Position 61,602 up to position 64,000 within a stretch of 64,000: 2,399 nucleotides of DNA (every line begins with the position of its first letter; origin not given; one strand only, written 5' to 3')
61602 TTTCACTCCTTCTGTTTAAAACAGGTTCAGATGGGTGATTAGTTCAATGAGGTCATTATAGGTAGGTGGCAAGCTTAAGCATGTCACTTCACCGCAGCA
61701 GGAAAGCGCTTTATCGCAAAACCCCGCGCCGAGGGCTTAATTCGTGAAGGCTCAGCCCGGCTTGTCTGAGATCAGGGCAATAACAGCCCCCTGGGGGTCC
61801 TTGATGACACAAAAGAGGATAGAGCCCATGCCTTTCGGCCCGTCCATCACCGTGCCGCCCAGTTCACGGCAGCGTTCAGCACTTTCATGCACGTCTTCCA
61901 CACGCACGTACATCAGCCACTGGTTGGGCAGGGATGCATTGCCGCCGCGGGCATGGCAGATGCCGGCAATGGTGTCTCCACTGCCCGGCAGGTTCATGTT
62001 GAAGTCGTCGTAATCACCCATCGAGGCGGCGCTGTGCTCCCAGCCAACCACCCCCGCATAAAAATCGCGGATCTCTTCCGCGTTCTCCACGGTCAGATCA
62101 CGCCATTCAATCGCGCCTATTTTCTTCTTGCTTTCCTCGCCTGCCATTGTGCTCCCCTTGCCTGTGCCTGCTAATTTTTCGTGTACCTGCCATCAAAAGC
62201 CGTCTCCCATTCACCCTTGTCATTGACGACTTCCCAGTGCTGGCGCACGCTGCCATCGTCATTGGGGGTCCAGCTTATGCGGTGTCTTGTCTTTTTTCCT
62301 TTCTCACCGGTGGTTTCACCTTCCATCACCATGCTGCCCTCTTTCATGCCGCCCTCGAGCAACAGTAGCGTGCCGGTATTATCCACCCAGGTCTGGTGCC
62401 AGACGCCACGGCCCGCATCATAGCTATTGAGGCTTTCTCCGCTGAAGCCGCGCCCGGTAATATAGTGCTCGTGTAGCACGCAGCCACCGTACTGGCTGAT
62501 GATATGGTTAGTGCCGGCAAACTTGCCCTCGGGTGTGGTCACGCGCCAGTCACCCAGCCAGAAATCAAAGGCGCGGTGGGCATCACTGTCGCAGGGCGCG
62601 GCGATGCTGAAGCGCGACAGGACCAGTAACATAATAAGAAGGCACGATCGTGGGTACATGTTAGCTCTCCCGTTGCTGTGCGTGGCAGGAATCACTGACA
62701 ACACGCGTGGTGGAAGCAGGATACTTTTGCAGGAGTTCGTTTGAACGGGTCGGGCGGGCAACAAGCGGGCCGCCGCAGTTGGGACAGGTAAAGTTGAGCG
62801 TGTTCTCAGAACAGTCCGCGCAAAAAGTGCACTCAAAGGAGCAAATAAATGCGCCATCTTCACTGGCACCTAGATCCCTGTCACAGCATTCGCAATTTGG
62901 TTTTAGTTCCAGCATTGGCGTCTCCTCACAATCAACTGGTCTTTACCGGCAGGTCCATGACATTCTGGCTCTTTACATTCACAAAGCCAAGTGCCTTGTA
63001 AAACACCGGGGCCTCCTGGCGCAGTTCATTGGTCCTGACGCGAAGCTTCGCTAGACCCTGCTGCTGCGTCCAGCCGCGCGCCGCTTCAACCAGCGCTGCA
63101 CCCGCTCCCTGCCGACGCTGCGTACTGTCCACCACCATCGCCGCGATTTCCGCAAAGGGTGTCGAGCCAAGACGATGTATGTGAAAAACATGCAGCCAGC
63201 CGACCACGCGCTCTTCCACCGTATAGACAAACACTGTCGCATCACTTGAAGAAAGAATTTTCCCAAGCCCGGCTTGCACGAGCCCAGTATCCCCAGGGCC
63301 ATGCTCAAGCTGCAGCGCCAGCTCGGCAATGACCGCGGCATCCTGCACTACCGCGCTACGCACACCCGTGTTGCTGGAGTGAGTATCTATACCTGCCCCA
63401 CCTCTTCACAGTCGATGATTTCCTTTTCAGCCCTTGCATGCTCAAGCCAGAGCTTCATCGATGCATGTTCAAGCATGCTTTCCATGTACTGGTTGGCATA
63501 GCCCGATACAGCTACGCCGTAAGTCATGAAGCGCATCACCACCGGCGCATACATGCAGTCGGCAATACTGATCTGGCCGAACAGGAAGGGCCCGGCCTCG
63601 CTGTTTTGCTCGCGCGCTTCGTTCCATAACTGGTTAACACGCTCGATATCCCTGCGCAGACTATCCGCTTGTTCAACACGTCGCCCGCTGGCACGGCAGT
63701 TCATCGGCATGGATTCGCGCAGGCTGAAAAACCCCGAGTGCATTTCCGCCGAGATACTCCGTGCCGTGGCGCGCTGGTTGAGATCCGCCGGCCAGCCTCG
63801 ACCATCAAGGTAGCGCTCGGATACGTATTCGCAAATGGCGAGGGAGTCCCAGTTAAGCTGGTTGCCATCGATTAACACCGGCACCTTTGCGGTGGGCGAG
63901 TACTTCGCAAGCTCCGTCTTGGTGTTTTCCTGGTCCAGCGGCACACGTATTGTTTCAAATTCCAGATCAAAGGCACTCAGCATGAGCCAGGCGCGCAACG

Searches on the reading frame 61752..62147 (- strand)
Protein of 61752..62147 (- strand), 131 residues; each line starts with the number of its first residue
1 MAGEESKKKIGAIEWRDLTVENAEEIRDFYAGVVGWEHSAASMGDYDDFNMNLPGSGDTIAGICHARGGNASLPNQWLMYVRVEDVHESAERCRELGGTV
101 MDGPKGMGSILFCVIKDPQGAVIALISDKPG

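Call 9: search_protein_families(library=ncbifam, proteins=[window:61752-62147:-], max_evalue=0.00001)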
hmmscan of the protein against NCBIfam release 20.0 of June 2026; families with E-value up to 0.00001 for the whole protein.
window:61752-62147:- (131 aa): 1 family
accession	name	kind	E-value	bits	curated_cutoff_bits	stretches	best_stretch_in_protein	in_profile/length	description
NF053614.1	AfsKbindKbpAStmc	equivalog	1.7e-09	37.7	250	1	14-126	6-112/231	AfsK-binding protein KbpA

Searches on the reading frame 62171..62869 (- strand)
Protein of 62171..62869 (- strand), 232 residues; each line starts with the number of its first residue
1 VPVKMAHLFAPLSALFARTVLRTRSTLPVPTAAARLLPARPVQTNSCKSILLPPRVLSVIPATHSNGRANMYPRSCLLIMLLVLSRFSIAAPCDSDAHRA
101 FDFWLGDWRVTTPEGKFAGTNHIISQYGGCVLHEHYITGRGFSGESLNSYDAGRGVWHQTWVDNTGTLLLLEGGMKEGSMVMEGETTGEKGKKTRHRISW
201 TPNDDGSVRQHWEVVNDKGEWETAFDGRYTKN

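Call 9: search_protein_families(library=ncbifam, proteins=[window:62171-62869:-], max_evalue=0.00001)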
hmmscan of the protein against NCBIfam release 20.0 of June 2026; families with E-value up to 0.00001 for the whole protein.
window:62171-62869:- (232 aa): 0 families

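Call 44: search_protein_families(library=pfam, proteins=[window:62171-62869:-], max_evalue=0.001)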
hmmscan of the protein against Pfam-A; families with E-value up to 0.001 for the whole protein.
window:62171-62869:- (232 aa): 1 family
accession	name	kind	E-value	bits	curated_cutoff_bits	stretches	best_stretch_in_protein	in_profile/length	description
PF07617.17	DUF1579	-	5.2e-06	26.9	25.2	1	136-231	55-155/155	Protein of unknown function (DUF1579)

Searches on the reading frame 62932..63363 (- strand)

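Call 9: search_protein_families(library=ncbifam, proteins=[window:62932-63363:-], max_evalue=0.00001)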
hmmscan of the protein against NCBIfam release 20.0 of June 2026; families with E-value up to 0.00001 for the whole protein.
window:62932-63363:- (143 aa): 3 families
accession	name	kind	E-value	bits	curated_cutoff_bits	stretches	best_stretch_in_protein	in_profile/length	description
NF043067.1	AAC_6p_group_E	equivalog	7.6e-08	32.3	140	1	8-130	5-130/140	aminoglycoside 6'-N-acetyltransferase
NF002959.0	PRK03624.1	equivalog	1.6e-07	31.1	124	1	37-130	44-132/147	GNAT family acetyltransferase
NF005840.0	PRK07757.1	equivalog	5e-06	26.5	154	1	42-134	42-125/153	N-acetyltransferase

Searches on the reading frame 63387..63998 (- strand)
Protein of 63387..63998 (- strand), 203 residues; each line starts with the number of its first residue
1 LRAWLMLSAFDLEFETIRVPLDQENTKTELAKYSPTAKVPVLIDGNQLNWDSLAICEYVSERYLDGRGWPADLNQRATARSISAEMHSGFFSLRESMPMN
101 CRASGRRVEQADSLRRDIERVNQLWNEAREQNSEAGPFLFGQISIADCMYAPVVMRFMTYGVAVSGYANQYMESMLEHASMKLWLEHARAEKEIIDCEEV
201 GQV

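Call 9: search_protein_families(library=ncbifam, proteins=[window:63387-63998:-], max_evalue=0.00001)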
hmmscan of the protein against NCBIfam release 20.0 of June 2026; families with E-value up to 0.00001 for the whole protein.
window:63387-63998:- (203 aa): 3 families
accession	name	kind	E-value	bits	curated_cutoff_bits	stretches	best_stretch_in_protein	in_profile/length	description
NF011693.0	PRK15113.1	equivalog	1.6e-21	77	150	1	1-190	20-211/214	glutathione transferase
TIGR01262.1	maiA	equivalog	7.5e-12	45.3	171.05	1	3-167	16-183/211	maleylacetoacetate isomerase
NF007016.1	PRK09481.1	equivalog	2.4e-11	43.5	314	1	21-188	41-203/209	stringent starvation protein SspA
